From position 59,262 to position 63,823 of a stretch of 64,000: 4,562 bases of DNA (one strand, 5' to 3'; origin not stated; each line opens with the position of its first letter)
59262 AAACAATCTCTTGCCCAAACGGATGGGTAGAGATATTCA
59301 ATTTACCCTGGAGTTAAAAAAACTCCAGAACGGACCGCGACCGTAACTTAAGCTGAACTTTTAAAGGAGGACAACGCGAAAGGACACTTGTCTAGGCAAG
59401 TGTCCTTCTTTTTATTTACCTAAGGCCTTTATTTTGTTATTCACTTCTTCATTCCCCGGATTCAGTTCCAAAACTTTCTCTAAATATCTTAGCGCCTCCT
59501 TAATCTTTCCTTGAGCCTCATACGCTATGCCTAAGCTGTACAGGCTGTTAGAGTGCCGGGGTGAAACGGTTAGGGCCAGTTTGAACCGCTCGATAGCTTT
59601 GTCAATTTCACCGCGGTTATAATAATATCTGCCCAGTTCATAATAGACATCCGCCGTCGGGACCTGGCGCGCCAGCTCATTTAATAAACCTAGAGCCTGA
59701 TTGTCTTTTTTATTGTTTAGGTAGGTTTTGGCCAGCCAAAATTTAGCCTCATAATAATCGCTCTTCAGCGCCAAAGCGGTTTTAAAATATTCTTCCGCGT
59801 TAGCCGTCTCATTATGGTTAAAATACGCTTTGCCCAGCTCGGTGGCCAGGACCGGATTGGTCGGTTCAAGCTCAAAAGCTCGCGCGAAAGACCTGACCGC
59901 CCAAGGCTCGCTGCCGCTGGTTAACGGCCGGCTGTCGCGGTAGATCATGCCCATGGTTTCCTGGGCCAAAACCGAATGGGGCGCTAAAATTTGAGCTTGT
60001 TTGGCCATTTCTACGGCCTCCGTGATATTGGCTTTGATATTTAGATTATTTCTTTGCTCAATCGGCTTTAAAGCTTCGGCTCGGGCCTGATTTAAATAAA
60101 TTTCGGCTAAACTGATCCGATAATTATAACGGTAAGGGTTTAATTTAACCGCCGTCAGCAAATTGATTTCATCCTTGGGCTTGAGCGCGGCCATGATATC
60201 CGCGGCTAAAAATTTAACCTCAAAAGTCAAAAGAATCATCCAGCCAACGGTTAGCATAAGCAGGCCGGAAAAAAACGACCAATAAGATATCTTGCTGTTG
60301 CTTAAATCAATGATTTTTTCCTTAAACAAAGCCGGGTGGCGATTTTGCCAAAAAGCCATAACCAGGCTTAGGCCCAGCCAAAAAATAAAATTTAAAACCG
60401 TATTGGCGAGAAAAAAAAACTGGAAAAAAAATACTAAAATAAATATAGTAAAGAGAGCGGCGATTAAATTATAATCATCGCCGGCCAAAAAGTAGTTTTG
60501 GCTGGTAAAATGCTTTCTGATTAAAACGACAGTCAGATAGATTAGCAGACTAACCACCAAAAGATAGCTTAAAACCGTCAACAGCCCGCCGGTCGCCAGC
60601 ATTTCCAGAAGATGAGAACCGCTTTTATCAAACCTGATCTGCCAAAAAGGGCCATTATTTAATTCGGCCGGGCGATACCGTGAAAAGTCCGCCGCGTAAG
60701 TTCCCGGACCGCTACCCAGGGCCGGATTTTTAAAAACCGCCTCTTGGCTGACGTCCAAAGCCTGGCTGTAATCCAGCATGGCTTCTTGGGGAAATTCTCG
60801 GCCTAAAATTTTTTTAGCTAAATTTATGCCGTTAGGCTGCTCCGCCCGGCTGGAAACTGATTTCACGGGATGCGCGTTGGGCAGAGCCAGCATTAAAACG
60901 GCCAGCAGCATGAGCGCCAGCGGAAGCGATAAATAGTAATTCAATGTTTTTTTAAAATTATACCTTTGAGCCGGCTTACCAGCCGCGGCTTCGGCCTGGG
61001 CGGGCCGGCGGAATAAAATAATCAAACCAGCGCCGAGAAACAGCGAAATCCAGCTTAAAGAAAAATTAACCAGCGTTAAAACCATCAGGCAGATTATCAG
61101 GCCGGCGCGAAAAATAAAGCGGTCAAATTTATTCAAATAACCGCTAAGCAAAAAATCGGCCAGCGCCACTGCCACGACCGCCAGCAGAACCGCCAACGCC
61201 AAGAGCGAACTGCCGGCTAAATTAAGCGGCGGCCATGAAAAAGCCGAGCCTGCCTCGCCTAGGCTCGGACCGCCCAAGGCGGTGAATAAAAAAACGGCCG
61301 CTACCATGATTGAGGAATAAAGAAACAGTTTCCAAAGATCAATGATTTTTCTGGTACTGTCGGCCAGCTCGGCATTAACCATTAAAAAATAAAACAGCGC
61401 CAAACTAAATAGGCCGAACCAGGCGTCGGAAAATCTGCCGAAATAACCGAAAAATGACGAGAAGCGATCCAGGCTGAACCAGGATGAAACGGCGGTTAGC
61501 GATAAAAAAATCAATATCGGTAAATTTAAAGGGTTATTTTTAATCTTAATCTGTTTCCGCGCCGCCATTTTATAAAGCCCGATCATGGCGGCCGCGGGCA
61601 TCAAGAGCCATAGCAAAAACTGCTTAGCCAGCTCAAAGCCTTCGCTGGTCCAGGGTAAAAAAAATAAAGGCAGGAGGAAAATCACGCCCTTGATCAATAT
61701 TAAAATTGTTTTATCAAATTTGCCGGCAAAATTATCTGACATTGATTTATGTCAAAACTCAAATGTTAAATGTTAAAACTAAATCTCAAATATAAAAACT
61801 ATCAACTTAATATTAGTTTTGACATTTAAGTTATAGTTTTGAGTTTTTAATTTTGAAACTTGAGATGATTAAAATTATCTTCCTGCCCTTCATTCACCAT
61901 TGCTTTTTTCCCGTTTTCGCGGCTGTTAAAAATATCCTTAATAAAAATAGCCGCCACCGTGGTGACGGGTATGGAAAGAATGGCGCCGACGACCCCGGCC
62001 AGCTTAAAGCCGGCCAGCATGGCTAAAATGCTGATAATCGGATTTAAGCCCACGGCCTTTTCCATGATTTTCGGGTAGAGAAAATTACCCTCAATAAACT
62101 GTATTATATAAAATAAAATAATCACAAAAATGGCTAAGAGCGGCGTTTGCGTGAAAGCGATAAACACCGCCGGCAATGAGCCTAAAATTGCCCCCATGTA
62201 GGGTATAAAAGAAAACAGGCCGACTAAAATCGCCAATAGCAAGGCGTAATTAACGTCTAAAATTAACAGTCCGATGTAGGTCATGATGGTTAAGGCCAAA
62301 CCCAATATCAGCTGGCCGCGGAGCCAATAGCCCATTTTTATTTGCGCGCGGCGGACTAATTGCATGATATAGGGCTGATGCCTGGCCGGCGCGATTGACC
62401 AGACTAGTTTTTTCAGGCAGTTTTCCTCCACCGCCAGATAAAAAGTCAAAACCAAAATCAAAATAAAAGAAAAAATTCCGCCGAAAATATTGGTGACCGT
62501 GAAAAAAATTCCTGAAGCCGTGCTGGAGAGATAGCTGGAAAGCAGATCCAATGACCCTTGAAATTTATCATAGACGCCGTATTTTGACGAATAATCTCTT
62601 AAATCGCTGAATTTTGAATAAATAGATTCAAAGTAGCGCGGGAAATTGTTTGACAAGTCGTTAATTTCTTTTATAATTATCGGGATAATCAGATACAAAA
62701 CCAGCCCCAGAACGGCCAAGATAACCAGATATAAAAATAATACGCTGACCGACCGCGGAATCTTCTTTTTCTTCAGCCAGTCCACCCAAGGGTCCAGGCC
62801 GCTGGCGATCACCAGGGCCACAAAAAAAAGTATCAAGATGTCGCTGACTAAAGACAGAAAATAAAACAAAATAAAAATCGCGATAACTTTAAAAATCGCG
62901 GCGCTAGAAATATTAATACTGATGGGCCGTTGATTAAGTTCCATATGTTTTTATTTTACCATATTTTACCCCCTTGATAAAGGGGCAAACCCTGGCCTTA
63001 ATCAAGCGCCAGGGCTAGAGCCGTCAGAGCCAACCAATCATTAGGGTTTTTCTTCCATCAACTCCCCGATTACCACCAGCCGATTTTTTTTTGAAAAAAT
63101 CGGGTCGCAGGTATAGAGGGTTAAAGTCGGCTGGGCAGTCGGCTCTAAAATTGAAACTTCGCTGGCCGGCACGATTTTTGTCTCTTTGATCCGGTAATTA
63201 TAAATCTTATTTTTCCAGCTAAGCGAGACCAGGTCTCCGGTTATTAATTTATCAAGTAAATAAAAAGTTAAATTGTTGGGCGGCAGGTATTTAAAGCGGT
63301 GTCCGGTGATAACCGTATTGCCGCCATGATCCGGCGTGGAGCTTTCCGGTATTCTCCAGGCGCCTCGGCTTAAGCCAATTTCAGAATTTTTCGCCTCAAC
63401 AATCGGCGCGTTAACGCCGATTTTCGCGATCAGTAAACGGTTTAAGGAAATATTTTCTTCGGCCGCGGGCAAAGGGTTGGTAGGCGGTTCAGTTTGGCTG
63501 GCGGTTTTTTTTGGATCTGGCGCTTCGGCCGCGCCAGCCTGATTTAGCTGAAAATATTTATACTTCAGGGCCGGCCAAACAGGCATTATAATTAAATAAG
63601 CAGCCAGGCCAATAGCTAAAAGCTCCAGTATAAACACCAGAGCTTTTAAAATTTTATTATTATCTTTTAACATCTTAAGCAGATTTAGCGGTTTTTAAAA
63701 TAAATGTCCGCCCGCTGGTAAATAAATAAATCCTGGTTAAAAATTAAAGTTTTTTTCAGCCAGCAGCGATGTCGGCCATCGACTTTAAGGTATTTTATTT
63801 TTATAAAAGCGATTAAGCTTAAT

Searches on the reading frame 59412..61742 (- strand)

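Call 14: search_protein_families(library=pfam, proteins=[window:59412-61742:-])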
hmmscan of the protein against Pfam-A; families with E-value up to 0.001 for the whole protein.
window:59412-61742:- (776 aa): 16 families
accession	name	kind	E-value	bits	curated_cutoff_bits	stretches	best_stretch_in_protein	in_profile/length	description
PF07719.23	TPR_2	-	4.7e-21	73.6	27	2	733-764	3-34/34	Tetratricopeptide repeat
PF00515.34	TPR_1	-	1.1e-18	66.6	27.8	2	732-764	2-34/34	Tetratricopeptide repeat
PF14559.12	TPR_19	-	5.1e-18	65.6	25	2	645-699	6-61/68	Tetratricopeptide repeat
PF13432.12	TPR_16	-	2e-14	54.2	32.7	2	701-764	1-64/65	Tetratricopeptide repeat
PF13428.12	TPR_14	-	4.6e-13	48.9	23.5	1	734-767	4-37/44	Tetratricopeptide repeat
PF13431.12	TPR_17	-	3.7e-12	45.9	24.4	0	721-751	3-33/34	Tetratricopeptide repeat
PF13174.12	TPR_6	-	5.5e-12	45.9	26.3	0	733-763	2-32/33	Tetratricopeptide repeat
PF13424.12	TPR_12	-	6.2e-12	46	30.1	1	696-760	2-74/77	Tetratricopeptide repeat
PF13181.12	TPR_8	-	1.2e-10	41.1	25.7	1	733-763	3-33/34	Tetratricopeptide repeat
PF13414.12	TPR_11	-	1.6e-10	40.9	26.8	1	704-745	1-42/42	TPR repeat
PF13374.12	TPR_10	-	2.2e-08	34.3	27.5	0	733-760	4-31/42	Tetratricopeptide repeat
PF12895.13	ANAPC3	-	1e-07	32.5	27.2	1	700-756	26-81/82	Anaphase-promoting complex, cyclosome, subunit 3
PF13176.12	TPR_7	-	4.9e-07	29.8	27.9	1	733-765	1-33/36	Tetratricopeptide repeat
PF13371.12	TPR_9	-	8.4e-06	26.2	35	1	706-766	4-64/73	Tetratricopeptide repeat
PF23914.1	TPR_CcmH_CycH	-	0.00012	22.4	42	0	683-767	36-123/158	Cytochrome c-type biogenesis protein H TPR domain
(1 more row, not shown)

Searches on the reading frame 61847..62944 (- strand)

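Call 14: search_protein_families(library=pfam, proteins=[window:61847-62944:-])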
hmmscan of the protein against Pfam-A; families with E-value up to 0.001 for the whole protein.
window:61847-62944:- (365 aa): 1 family
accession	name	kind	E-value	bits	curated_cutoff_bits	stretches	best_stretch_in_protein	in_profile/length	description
PF01594.21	AI-2E_transport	-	1.5e-69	235.1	34.3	1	21-338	6-326/327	AI-2E family transporter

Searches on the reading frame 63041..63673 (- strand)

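Call 66: search_protein_families(library=pfam, max_evalue=0.001, proteins=[window:63041-63673:-])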
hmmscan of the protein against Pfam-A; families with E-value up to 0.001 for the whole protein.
window:63041-63673:- (210 aa): 1 family
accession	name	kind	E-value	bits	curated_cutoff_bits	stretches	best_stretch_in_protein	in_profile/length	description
PF04203.18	Sortase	-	8e-24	84.2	26.6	1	82-205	3-124/125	Sortase domain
